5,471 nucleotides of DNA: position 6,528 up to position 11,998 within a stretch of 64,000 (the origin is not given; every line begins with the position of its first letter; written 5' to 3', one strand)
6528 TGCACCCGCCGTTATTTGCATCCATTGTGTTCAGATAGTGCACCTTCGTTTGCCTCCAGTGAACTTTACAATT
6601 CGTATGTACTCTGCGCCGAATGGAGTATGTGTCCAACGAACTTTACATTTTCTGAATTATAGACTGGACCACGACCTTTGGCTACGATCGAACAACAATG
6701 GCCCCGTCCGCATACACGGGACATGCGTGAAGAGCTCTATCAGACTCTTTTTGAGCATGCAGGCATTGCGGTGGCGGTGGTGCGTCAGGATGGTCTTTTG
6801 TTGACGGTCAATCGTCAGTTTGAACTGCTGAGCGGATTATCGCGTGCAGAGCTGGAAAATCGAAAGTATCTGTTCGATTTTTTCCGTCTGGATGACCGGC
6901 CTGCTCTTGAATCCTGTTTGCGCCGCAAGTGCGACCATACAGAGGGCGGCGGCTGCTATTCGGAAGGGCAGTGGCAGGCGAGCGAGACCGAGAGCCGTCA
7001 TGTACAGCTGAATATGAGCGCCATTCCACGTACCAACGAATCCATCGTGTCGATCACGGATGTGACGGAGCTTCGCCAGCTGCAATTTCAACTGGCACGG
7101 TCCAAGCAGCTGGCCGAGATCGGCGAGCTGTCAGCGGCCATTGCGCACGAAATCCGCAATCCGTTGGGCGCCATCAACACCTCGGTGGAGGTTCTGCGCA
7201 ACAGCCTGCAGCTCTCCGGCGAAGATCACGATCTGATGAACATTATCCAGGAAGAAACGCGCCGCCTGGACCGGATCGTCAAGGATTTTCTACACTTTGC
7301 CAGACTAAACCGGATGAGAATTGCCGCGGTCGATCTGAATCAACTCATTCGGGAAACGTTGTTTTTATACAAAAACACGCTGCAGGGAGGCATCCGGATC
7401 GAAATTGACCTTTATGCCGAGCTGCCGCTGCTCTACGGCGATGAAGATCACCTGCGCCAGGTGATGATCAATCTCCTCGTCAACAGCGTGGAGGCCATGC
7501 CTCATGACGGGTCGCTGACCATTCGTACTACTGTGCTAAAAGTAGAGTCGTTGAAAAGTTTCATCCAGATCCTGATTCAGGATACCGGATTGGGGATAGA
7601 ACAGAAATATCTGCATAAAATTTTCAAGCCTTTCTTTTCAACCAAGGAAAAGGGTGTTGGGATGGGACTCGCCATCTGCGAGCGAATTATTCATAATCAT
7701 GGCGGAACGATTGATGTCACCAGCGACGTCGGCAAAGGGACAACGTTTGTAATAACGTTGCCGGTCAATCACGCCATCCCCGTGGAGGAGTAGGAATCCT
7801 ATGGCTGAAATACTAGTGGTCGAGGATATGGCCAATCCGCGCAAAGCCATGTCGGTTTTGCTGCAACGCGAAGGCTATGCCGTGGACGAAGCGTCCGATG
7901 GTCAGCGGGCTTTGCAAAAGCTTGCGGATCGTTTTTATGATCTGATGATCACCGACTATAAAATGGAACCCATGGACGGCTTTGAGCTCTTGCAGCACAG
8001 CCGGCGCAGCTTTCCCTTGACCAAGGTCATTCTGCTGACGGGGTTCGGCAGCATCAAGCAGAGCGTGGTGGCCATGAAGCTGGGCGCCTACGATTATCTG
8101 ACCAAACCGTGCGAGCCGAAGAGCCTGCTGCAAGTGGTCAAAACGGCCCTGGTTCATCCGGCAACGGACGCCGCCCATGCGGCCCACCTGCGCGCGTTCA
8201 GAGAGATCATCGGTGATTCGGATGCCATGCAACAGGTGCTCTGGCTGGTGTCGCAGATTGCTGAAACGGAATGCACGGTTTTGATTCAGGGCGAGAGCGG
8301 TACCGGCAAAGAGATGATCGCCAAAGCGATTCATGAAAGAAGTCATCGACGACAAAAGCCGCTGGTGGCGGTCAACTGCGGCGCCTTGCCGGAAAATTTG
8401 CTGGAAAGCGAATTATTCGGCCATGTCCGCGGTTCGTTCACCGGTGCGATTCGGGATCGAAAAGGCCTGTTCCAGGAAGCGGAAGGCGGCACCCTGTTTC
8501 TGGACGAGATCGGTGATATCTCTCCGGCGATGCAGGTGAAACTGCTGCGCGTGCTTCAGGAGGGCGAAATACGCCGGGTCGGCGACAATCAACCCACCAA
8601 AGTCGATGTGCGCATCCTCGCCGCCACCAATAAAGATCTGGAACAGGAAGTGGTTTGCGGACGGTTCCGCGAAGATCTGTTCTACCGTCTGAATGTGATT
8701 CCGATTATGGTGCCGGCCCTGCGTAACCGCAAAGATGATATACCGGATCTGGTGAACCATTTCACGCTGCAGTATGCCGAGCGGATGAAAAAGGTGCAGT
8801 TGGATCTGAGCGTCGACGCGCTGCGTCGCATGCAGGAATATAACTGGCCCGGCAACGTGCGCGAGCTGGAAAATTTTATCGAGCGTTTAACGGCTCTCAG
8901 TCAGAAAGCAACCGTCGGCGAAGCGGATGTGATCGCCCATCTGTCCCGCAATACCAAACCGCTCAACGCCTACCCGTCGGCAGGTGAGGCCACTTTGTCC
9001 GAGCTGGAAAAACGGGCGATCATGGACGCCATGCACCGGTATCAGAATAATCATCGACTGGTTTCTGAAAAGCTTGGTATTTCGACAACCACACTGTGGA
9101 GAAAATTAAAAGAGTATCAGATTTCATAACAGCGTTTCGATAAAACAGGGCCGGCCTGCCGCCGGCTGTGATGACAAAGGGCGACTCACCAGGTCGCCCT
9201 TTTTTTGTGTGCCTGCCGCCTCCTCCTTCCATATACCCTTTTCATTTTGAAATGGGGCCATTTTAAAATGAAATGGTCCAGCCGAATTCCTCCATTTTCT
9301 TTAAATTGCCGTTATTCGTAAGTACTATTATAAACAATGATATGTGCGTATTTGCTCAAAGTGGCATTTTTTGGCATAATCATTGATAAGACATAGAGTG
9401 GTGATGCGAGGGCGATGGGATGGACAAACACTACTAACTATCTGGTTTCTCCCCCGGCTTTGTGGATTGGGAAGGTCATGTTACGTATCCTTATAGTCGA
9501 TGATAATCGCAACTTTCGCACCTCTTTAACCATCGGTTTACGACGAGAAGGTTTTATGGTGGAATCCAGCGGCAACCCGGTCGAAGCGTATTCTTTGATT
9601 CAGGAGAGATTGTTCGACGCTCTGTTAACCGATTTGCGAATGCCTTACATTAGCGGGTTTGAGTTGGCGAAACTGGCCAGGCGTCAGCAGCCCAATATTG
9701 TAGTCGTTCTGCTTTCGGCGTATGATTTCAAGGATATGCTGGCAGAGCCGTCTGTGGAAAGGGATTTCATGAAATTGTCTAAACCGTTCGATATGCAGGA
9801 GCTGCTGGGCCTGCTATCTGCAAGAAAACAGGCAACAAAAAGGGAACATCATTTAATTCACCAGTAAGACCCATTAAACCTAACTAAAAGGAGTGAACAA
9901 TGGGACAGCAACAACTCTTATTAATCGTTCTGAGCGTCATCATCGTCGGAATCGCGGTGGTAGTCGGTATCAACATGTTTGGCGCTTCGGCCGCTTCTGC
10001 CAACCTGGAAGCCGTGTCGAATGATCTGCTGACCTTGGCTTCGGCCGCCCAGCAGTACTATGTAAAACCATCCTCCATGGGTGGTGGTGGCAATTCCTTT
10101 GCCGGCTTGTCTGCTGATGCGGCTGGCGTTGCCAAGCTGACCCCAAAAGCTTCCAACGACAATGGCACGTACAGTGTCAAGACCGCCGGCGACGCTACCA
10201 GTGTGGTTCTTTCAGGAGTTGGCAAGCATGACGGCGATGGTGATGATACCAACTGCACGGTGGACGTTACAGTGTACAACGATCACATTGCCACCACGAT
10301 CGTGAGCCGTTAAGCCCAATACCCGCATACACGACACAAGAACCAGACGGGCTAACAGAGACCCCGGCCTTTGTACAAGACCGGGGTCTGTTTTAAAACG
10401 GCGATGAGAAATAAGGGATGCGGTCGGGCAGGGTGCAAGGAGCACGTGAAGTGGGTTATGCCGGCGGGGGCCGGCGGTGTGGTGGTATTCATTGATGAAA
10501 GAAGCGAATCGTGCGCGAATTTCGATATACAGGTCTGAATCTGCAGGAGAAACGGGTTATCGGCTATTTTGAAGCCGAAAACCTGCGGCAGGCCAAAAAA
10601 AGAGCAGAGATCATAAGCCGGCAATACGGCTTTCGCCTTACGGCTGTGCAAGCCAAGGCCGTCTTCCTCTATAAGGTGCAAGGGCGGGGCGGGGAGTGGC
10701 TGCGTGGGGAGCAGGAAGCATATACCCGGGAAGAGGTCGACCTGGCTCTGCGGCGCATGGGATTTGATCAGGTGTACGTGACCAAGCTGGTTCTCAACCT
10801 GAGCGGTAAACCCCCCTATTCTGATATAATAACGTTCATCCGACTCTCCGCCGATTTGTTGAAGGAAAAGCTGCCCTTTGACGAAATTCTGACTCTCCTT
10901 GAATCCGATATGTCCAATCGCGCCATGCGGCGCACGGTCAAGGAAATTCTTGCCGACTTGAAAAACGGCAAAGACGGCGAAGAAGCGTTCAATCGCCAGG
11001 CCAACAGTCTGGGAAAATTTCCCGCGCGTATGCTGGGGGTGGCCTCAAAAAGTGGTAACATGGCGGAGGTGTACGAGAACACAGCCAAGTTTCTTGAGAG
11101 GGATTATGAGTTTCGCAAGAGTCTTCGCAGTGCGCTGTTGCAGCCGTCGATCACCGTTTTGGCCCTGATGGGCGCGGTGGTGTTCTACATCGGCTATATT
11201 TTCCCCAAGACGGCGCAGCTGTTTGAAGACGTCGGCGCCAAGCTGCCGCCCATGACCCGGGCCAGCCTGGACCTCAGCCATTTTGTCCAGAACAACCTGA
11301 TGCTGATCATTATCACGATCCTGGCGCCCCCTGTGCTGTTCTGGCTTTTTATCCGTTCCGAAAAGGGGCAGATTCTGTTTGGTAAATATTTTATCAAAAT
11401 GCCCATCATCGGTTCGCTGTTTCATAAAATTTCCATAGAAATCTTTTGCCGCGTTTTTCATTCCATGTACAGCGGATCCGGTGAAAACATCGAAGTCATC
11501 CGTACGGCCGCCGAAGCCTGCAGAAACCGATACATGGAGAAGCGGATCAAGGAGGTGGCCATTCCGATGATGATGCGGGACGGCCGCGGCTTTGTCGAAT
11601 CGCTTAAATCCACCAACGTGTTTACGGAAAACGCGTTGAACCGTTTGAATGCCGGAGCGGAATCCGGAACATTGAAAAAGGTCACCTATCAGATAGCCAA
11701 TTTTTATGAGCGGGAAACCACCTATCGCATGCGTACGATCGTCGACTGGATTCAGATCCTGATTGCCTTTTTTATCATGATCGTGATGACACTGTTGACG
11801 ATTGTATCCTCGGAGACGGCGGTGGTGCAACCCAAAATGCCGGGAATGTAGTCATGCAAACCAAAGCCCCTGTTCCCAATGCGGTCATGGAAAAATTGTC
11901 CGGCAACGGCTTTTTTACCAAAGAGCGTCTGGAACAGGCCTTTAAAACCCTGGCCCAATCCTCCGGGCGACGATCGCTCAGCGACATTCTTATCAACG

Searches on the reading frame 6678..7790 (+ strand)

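Call 21: search_protein_families(library=pfam, proteins=[window:6678-7790:+], max_evalue=0.001)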
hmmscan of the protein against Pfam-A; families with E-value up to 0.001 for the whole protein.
window:6678-7790:+ (371 aa): 5 families
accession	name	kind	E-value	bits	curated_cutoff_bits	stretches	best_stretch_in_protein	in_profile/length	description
PF02518.31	HATPase_c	-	1.3e-26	93.6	26.4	1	254-364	1-110/111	Histidine kinase-, DNA gyrase B-, and HSP90-like ATPase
PF00512.31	HisKA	-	7.2e-16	58.4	26.9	1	149-211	3-64/66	His Kinase A (phospho-acceptor) domain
PF00989.32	PAS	-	1.2e-06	28.9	22.6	1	20-121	2-99/113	PAS fold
PF13188.13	PAS_8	-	4.2e-06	26.9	21.8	1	19-75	1-56/65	PAS domain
PF13426.13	PAS_9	-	3.8e-05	24.3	27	1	31-131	3-103/103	PAS domain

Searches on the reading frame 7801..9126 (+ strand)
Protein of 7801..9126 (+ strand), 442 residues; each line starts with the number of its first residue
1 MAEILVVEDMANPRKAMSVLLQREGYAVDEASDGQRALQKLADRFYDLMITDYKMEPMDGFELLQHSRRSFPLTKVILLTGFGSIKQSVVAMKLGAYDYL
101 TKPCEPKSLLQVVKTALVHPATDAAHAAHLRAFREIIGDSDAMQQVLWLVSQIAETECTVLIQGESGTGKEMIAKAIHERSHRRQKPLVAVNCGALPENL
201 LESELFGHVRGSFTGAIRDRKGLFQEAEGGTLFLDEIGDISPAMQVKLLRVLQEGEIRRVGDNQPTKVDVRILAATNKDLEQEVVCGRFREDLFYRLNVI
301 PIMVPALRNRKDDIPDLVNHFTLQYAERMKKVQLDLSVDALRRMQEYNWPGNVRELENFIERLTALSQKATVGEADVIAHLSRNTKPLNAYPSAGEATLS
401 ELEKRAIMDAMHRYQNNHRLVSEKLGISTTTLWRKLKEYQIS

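Call 21: search_protein_families(library=pfam, proteins=[window:7801-9126:+], max_evalue=0.001)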
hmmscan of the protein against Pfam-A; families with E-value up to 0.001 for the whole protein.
window:7801-9126:+ (442 aa): 10 families
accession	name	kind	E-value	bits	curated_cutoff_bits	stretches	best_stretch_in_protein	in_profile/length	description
PF00158.32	Sigma54_activat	-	1.4e-74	249.8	20.2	1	136-302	1-167/168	Sigma-54 interaction domain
PF00072.30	Response_reg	-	2.4e-26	92.5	30.2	1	4-113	1-110/111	Response regulator receiver domain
PF25601.1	AAA_lid_14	-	3.1e-22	78.6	27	1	308-386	1-79/87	AAA+ ATPase lid domain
PF14532.12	Sigma54_activ_2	-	7.8e-20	72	25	1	137-307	1-138/138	Sigma-54 interaction domain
PF02954.25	HTH_8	-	8e-11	41.9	22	1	398-439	1-42/42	Bacterial regulatory protein, Fis family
PF07728.20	AAA_5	-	6.6e-10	39.6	22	1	160-278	2-123/139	AAA domain (dynein-related subfamily)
PF18024.7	HTH_50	-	9.6e-09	35.2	27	1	399-442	8-50/50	Helix-turn-helix domain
PF07724.20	AAA_2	-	2.3e-06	28.2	27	1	158-270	4-114/166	AAA domain (Cdc48 subfamily)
PF00004.35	AAA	-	7.8e-06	26.8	21.2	1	160-293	1-127/131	ATPase family associated with various cellular activities (AAA)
PF01078.27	Mg_chelatase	-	0.00055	19.8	20.3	0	217-277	95-157/207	Magnesium chelatase, subunit ChlI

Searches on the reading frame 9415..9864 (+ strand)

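Call 21: search_protein_families(library=pfam, proteins=[window:9415-9864:+], max_evalue=0.001)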
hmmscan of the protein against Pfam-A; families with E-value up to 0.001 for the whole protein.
window:9415-9864:+ (150 aa): 1 family
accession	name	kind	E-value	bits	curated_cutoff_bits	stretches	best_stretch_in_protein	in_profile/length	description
PF00072.30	Response_reg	-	4.8e-19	69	30.2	1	25-132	1-108/111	Response regulator receiver domain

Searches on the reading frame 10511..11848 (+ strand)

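Call 21: search_protein_families(library=pfam, proteins=[window:10511-11848:+], max_evalue=0.001)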
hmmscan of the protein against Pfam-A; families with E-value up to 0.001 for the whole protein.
window:10511-11848:+ (446 aa): 1 family
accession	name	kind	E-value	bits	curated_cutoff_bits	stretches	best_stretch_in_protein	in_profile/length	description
PF00482.28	T2SSF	-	1.6e-29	102.9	25.2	2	109-232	1-125/125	Type II secretion system (T2SS), protein F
